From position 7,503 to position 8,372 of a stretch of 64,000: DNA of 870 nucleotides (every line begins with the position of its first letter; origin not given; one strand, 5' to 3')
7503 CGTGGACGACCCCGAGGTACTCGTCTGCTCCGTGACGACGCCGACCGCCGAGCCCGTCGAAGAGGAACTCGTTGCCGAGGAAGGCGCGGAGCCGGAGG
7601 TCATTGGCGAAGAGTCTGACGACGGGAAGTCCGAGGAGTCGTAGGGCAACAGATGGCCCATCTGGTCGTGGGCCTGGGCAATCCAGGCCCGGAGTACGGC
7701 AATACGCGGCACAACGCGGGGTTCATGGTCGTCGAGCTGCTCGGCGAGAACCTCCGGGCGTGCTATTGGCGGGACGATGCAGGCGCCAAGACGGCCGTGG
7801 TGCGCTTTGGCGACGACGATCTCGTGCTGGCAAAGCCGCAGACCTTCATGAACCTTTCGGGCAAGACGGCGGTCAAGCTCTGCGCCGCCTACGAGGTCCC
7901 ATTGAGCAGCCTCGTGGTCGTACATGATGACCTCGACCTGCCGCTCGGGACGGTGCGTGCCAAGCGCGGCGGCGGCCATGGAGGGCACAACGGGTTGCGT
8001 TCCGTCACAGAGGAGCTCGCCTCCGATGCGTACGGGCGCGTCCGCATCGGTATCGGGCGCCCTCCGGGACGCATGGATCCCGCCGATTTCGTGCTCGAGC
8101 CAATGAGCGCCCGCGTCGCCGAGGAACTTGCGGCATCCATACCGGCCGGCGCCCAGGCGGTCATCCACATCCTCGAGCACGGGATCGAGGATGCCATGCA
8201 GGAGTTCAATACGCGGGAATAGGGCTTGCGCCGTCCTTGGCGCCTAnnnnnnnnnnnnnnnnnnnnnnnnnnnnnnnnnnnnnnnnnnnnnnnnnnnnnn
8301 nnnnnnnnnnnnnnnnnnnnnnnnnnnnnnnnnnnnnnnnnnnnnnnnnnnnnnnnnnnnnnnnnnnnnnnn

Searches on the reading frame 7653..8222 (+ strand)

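Call 36: search_protein_families(library=pfam, proteins=[window:7653-8222:+], max_evalue=0.0001)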
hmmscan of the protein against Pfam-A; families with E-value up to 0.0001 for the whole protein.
window:7653-8222:+ (189 aa): 1 family
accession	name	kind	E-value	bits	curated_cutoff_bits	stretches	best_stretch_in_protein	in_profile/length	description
PF01195.25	Pept_tRNA_hydro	-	1.8e-60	204.3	27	1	4-186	1-183/183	Peptidyl-tRNA hydrolase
